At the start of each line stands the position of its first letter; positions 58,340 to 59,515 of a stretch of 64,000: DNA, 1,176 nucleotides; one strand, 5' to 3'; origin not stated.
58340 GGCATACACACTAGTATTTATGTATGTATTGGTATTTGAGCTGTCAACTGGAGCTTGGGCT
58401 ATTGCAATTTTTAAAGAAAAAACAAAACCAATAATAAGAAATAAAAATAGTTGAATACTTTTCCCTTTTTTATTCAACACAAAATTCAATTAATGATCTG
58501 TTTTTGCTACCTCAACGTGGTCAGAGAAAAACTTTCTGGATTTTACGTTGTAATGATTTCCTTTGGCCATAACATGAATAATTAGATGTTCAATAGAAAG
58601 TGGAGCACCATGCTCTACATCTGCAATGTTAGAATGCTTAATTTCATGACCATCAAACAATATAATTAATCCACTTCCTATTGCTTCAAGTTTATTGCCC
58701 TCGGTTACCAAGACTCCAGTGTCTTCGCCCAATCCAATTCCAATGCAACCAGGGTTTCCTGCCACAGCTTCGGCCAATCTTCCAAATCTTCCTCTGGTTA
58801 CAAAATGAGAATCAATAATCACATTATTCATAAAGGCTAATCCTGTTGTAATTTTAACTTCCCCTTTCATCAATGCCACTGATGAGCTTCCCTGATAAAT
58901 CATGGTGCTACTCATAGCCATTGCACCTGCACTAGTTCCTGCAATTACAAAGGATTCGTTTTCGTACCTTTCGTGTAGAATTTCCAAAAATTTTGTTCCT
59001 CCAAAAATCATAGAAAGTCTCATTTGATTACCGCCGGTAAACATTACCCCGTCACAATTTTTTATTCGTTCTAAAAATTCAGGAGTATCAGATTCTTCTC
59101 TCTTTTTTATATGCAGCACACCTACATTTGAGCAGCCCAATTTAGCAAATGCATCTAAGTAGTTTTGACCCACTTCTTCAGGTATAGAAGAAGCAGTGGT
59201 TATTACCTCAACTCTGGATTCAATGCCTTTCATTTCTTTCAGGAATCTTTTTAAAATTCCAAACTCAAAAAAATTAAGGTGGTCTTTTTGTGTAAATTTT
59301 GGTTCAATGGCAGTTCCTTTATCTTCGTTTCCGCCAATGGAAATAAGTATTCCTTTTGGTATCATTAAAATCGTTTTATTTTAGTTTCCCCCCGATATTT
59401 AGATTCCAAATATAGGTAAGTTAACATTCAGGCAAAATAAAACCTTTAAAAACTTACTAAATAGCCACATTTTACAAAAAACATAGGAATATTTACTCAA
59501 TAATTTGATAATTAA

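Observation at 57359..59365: Orphan cyanophycinase-like S51 peptidase paired with an outer-membrane beta-barrel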

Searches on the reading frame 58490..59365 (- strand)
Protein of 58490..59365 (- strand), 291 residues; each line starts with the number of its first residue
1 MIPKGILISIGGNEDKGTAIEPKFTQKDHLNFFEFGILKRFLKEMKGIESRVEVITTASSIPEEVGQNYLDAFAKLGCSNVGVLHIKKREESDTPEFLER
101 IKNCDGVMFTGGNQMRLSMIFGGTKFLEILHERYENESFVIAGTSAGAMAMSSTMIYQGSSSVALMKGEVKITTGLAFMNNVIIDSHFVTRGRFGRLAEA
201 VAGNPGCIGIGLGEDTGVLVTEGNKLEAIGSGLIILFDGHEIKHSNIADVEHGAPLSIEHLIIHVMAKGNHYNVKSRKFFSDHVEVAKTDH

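Call 3: search_protein_families(library=pfam, proteins=[window:58490-59365:-], max_evalue=0.01)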
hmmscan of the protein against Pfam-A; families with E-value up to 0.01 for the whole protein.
window:58490-59365:- (291 aa): 2 families
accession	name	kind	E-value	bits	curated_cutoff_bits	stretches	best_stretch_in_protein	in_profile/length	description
PF03575.23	Peptidase_S51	-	4.8e-22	79.1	23.9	1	37-224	18-202/206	Peptidase family S51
PF01174.25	SNO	-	8.7e-06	26.2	27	1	98-171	28-101/188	SNO glutamine amidotransferase family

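Call 4: search_protein_families(library=ncbifam, proteins=[window:58490-59365:-], max_evalue=0.01)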
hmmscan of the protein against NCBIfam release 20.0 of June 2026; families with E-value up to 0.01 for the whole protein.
window:58490-59365:- (291 aa): 3 families
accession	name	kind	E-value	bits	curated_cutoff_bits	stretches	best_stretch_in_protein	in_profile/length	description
TIGR02069.1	cyanophycinase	equivalog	1.8e-63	214.3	126.6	1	7-271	1-249/250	cyanophycinase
NF003642.0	PRK05282.1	equivalog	0.00026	20.5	156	1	96-240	72-217/233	dipeptidase PepE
TIGR03800.1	PLP_synth_Pdx2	equivalog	0.0033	17.4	105.55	1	96-170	29-102/184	pyridoxal 5'-phosphate synthase glutaminase subunit PdxT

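Call 9: find_homologous_proteins(query=window:58490-59365:-, max_evalue=0.00001)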
Query window:58490-59365:- (291 aa): 7999 proteins with E <= 0.00001 among 8000 candidates; the best 120 are listed.
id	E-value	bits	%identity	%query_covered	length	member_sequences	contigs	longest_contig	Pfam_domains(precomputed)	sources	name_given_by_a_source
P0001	8.9e-188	641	100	100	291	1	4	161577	PF01174.26,PF03575.24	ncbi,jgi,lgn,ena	ncbi:MAG: cyanophycinase [Bacteroidota bacterium]|jgi:cyanophycinase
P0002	2.0e-187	639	100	100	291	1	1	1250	PF01174.26,PF03575.24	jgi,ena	-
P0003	2.8e-187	639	100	100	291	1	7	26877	PF01174.26,PF03575.24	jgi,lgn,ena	jgi:cyanophycinase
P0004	4.3e-187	638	100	100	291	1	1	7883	PF01174.26,PF03575.24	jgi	-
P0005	7.2e-187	638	99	100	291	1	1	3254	PF01174.26,PF03575.24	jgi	jgi:cyanophycinase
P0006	1.4e-186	637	99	100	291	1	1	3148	PF01174.26,PF03575.24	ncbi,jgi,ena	-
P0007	1.9e-186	636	99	100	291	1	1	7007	PF01174.26,PF03575.24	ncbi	ncbi:MAG: cyanophycinase [Bacteroidia bacterium]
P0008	3.2e-186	635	100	99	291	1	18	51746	PF01174.26,PF03575.24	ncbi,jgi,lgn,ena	ncbi:MAG: cyanophycinase [Bacteroidota bacterium]|jgi:cyanophycinase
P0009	1.0e-185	634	100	99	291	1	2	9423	PF01174.26,PF03575.24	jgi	jgi:cyanophycinase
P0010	1.2e-185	634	100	99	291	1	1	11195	PF03575.24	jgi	jgi:cyanophycinase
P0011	2.1e-185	633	100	99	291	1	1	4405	PF01174.26,PF03575.24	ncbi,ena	-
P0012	2.0e-179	613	97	99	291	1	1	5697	PF01174.26,PF03575.24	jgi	-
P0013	1.9e-178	610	95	100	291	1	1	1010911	PF03575.24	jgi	jgi:cyanophycinase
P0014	9.1e-178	608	96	99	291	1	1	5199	PF01174.26,PF03575.24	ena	-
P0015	5.7e-176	602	99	95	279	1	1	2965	PF01174.26,PF03575.24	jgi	-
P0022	5.2e-149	513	80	97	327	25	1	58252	PF03575.24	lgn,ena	-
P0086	8.7e-140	483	75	97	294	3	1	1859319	PF03575.24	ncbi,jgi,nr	ncbi:MAG: cyanophycinase [Bacteroidota bacterium]|jgi:cyanophycinase|nr:cyanophycinase [Bacteroidota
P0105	1.3e-137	476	74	97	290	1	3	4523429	PF03575.24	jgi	jgi:cyanophycinase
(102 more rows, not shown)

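Call 10: find_encoding_contigs(protein=P0001, flank=10000, max_places=4)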
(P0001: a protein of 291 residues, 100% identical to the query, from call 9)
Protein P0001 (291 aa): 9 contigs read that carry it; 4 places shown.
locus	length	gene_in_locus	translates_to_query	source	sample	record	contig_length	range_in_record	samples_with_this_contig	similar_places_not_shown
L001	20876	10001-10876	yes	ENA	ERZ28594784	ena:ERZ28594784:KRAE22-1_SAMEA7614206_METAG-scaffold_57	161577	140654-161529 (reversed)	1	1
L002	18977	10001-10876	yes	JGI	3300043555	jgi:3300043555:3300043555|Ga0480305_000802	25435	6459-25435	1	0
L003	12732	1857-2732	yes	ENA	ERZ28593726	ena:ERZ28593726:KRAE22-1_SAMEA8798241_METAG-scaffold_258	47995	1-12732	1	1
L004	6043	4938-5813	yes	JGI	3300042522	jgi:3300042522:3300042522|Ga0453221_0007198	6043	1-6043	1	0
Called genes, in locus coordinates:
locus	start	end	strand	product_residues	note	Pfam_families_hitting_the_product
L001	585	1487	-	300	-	PF02899:Phage_int_SAM_1, PF13495:Phage_int_SAM_4 (weak), PF00589:Phage_integrase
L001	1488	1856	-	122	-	PF01925:TauE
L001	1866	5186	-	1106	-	PF07676:PD40 (faint), PF26549:Tricorn_N (faint)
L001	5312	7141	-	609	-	PF12768:Rax2, PF18962:Por_Secre_tail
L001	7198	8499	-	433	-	PF00144:Beta-lactamase, PF18962:Por_Secre_tail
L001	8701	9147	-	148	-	PF01281:Ribosomal_L9_N, PF03948:Ribosomal_L9_C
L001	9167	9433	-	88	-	PF01084:Ribosomal_S18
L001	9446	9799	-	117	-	PF01250:Ribosomal_S6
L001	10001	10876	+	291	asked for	PF03575:Peptidase_S51, PF01174:SNO (weak)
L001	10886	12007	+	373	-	PF07642:BBP2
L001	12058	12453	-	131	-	PF18962:Por_Secre_tail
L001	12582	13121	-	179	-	PF12833:HTH_18, PF00165:HTH_AraC (weak)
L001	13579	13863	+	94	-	-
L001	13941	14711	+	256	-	PF02698:DUF218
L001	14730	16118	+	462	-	-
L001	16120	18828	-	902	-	-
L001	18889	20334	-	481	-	-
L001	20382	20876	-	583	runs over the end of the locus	-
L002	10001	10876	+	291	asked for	PF03575:Peptidase_S51, PF01174:SNO (weak)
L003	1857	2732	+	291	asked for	PF03575:Peptidase_S51, PF01174:SNO (weak)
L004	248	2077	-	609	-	PF12768:Rax2, PF17164:DUF5122 (faint), PF18962:Por_Secre_tail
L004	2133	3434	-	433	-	PF00144:Beta-lactamase, PF18962:Por_Secre_tail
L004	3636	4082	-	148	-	PF01281:Ribosomal_L9_N, PF03948:Ribosomal_L9_C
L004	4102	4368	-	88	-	PF01084:Ribosomal_S18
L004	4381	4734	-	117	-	PF01250:Ribosomal_S6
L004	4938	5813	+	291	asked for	PF03575:Peptidase_S51, PF01174:SNO (weak)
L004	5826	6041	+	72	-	?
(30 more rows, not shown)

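Call 11: find_encoding_contigs(protein=P0086, flank=10000, max_places=3)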
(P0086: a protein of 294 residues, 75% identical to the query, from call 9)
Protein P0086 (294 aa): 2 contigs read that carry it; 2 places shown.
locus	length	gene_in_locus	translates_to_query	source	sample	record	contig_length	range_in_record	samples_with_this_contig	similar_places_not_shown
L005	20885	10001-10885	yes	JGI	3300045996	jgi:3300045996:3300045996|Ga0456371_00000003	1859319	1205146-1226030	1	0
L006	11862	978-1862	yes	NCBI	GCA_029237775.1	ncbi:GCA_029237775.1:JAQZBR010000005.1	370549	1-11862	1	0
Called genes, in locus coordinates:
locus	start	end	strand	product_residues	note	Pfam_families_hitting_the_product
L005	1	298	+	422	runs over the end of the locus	-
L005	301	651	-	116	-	PF00072:Response_reg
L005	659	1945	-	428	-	PF20967:MASE7 (faint), PF07568:HisKA_2, PF02518:HATPase_c, PF13581:HATPase_c_2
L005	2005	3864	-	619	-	PF14121:Porin_10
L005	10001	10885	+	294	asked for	PF03575:Peptidase_S51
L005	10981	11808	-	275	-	PF13505:OMP_b-brl, PF13568:OMP_b-brl_2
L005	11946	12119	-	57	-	-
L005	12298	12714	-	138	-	PF00072:Response_reg (faint)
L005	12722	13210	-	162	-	PF00072:Response_reg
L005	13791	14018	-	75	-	-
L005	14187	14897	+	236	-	-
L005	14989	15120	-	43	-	-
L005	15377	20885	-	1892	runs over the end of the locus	PF13895:Ig_2 (faint), PF19081:Ig_7 (faint), PF22352:K319L-like_PKD (faint), PF26421:Avidin_like (faint), PF18962:Por_Secre_tail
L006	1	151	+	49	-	?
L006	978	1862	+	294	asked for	PF03575:Peptidase_S51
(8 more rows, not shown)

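Call 12: find_encoding_contigs(protein=P0105, flank=10000, max_places=3)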
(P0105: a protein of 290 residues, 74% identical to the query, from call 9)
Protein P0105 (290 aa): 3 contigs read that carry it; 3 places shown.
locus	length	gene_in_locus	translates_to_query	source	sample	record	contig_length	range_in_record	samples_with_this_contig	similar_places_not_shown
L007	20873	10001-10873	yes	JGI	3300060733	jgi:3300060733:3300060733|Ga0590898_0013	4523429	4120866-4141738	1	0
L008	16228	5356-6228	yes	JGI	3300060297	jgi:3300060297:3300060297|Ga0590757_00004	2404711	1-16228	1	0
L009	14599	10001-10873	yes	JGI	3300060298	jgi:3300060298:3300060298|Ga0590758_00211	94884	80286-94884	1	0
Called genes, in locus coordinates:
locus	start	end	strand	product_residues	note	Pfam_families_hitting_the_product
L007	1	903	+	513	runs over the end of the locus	PF00772:DnaB, PF03796:DnaB_C, PF13481:AAA_25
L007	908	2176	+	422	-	-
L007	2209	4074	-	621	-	PF14121:Porin_10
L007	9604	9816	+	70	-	-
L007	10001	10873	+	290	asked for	PF03575:Peptidase_S51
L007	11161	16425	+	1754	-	PF19081:Ig_7 (faint), PF00801:PKD, PF18911:PKD_4, PF13585:CHU_C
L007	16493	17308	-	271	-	PF13568:OMP_b-brl_2, PF13505:OMP_b-brl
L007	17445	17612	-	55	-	-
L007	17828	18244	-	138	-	PF00072:Response_reg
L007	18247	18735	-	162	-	PF00072:Response_reg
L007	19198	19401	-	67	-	-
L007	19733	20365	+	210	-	PF04542:Sigma70_r2, PF08281:Sigma70_r4_2, PF04545:Sigma70_r4 (weak)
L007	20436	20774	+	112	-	-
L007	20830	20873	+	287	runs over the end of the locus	PF03575:Peptidase_S51, PF01174:SNO (faint)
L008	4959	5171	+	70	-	-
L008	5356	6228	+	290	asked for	PF03575:Peptidase_S51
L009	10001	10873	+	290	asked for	PF03575:Peptidase_S51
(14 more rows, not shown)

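Call 13: search_solved_structures(query=window:58490-59365:-, max_evalue=0.001, show_alignments=2)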
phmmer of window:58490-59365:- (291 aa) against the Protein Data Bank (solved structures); distinct sequences matched with E-value up to 0.001: 4.
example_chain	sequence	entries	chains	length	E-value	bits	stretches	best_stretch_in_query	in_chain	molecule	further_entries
7uqv_A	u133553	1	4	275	5.2e-51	177.1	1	37-283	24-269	Cyanophycinase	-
3en0_A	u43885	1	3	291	1.2e-37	133.2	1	37-279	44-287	Cyanophycinase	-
7uqw_A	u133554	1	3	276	2.3e-37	132.3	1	37-279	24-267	Cyanophycinase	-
6nqc_A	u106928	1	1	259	3.1e-06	30.2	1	83-155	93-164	Cyanophycinase-like exopeptidase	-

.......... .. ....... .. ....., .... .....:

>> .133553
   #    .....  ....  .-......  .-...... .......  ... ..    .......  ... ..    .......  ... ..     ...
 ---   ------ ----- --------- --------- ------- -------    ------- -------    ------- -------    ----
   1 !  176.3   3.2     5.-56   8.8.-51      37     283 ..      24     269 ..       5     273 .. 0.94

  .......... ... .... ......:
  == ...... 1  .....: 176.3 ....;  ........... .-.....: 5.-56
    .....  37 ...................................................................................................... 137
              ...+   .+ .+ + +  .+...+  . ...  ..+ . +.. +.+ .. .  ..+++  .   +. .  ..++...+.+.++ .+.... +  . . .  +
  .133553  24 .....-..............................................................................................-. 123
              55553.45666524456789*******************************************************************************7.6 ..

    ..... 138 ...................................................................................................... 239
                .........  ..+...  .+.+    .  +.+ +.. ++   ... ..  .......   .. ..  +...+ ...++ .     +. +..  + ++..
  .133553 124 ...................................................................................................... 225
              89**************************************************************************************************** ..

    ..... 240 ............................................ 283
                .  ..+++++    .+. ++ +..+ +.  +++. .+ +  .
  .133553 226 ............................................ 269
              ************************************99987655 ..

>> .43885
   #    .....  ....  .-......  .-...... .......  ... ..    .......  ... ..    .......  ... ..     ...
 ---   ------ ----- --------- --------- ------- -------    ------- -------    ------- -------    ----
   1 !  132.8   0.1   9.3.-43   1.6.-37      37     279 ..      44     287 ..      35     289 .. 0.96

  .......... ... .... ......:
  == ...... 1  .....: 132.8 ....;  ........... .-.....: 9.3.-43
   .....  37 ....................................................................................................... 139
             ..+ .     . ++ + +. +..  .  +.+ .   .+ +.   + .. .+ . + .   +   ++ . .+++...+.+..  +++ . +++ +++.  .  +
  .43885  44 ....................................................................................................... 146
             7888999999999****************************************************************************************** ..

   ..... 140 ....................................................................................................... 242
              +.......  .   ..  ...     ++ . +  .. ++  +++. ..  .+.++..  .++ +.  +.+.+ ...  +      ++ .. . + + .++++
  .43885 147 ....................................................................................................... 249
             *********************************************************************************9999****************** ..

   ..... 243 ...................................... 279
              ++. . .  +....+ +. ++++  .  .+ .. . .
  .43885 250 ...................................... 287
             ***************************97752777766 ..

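Call 20: find_related_loci(query=A1, collection=genome_contigs, flank=10000)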
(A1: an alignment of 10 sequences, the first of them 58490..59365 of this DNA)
Query A1 (291 aa) in genome_contigs; peptide patterns used: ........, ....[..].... (x = any residue, [..] = any of these).
600 stretches matched a pattern (row limit reached: there are more); 571 encode a relative of the query (tblastn E <= 1e-3); the best 80 are kept; 80 distinct loci.
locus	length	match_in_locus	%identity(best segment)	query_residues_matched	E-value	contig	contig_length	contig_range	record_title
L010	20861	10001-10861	82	1-286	8e-159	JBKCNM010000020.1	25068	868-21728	MAG: Bacteroidota bacterium isolate samp_467_metabat2_43 samp_467_61749, whole genome shotgun sequence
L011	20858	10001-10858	78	2-286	8e-149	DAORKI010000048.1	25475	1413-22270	MAG TPA_asm: Bacteroidia bacterium isolate AMR_MDS_5529 NODE_451_length_25475_cov_8.149095, whole genome shotgun sequenc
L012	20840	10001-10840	78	2-281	4e-148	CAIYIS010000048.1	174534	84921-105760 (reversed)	MAG: uncultured Bacteroidetes bacterium isolate Kiruna_bin-09093 genome assembly, contig: bin-09093:48/85, whole genome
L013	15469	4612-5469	76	2-286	7e-148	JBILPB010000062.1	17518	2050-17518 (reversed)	MAG: Bacteroidia bacterium isolate ME2017-12-01_3300044633_group7_bin214 Rohwer_bin440_scaffold_2150_c1, whole genome sh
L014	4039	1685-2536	76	2-285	2e-151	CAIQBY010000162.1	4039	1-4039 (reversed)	MAG: uncultured Bacteroidetes bacterium isolate Umea3_bin-1094 genome assembly, contig: bin-1094:162/423, whole genome s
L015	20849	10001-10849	77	2-283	2e-147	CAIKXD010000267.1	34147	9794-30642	MAG: uncultured Bacteroidetes bacterium isolate Loclat_bin-03925 genome assembly, contig: bin-03925:267/390, whole genom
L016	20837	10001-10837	73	3-281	5e-140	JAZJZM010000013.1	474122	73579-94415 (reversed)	MAG: Bacteroidota bacterium isolate ADI_H2L1_1_122_18_3-bin023 ADIH2L11_B023_0_000000000013, whole genome shotgun sequen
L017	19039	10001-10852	71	2-285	1e-137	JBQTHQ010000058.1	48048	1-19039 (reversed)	MAG: Bacteroidota bacterium isolate SAW253 c_000000007776, whole genome shotgun sequence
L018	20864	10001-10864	69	2-288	1e-135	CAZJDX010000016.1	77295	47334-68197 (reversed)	MAG TPA_asm: uncultured Flavobacteriales bacterium isolate SRP239054_co1_88 genome assembly, contig: NODE_179_length_772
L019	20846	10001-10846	71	1-282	2e-135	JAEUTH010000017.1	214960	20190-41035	MAG: Bacteroidia bacterium isolate new MAG-324 k141_947787, whole genome shotgun sequence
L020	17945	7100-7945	71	2-282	3e-135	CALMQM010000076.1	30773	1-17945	MAG TPA_asm: uncultured Bacteroidetes bacterium isolate SRR1772177_bin.147_CONCOCT_v1.1_MAG genome assembly, contig: ERZ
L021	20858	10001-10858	71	1-285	3e-135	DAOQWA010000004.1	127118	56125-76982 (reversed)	MAG TPA_asm: Bacteroidia bacterium isolate AMR_MDS_1074 NODE_144_length_127118_cov_6.705595, whole genome shotgun sequen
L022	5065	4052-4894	71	2-282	4e-136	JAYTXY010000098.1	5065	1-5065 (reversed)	MAG: Bacteroidota bacterium isolate GFS_6010 GFS_6010_97, whole genome shotgun sequence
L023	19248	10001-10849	71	1-282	4e-134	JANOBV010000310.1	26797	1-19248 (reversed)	MAG: Bacteroidota bacterium isolate VAR_18_concoct_168_sub VAR_18_k141_247629, whole genome shotgun sequence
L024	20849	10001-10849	70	1-282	4e-134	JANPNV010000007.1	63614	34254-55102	MAG: Bacteroidota bacterium isolate VAR_87_metabat_208 VAR_87_k141_5124090, whole genome shotgun sequence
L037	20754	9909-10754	67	2-282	1e-126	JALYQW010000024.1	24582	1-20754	MAG: Bacteroidota bacterium isolate MDV bin73 SD1454-56_k127_8451, whole genome shotgun sequence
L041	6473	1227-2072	67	2-282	1e-124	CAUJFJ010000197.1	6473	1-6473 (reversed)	MAG: Bacteroidota bacterium isolate KLAP29 genome assembly, contig: KLAP29_538491, whole genome shotgun sequence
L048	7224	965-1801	67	2-279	6e-124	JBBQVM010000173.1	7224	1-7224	MAG: Bacteroidia bacterium isolate Co_metawrap_1996 Cmw_1996_k141_1832482_length_7224_cov_7.0000, whole genome shotgun s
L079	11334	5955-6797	64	3-282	3e-121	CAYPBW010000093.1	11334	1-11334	MAG TPA_asm: uncultured Chitinophaga sp. isolate SRP173033_co2_51 genome assembly, contig: NODE_3006_length_11334_cov_13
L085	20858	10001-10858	63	3-287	8e-121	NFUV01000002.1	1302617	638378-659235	Chitinophagaceae bacterium IBVUCB2 contig000002, whole genome shotgun sequence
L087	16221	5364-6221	63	3-287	6e-121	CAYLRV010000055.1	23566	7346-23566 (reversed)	MAG TPA_asm: uncultured Chitinophaga sp. isolate SRP199154_co2_96 genome assembly, contig: NODE_1263_length_23566_cov_52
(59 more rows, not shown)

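Call 26: find_encoding_contigs(protein=P0013, flank=10000, max_places=2)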
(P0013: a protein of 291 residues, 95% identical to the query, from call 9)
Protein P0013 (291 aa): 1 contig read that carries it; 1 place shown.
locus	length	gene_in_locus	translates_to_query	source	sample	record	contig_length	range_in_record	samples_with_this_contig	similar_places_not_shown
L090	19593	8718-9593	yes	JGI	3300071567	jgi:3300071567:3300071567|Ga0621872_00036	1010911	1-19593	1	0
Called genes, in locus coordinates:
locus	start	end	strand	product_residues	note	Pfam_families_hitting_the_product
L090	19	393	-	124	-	PF16320:Ribosomal_L12_N, PF00542:Ribosomal_L12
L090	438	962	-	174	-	PF00466:Ribosomal_L10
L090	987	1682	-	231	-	PF00687:Ribosomal_L1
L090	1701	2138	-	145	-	PF03946:Ribosomal_L11_N, PF00298:Ribosomal_L11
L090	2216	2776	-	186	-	PF02357:NusG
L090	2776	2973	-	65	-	PF00584:SecE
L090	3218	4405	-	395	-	PF00009:GTP_EFTU, PF03144:GTP_EFTU_D2, PF03143:GTP_EFTU_D3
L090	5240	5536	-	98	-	PF02482:Ribosomal_S30AE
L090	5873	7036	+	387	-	PF13620:CarboxypepD_reg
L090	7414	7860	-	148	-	PF01281:Ribosomal_L9_N, PF03948:Ribosomal_L9_C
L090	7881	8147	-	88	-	PF01084:Ribosomal_S18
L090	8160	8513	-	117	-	PF01250:Ribosomal_S6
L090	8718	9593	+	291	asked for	PF03575:Peptidase_S51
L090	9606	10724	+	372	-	PF07642:BBP2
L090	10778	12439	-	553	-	PF22842:Pel9A-like_beta_helix, PF18962:Por_Secre_tail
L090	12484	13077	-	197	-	-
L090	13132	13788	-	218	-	PF13505:OMP_b-brl, PF13568:OMP_b-brl_2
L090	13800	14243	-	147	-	-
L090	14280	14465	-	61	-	PF05532:CsbD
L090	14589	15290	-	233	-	PF02470:MlaD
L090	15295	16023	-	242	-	PF00005:ABC_tran, PF13304:AAA_21 (faint)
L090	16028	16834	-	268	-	PF02405:MlaE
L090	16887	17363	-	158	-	PF00210:Ferritin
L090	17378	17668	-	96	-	-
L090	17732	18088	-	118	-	-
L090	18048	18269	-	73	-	-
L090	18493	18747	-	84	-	-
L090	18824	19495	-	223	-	PF20334:DUF6629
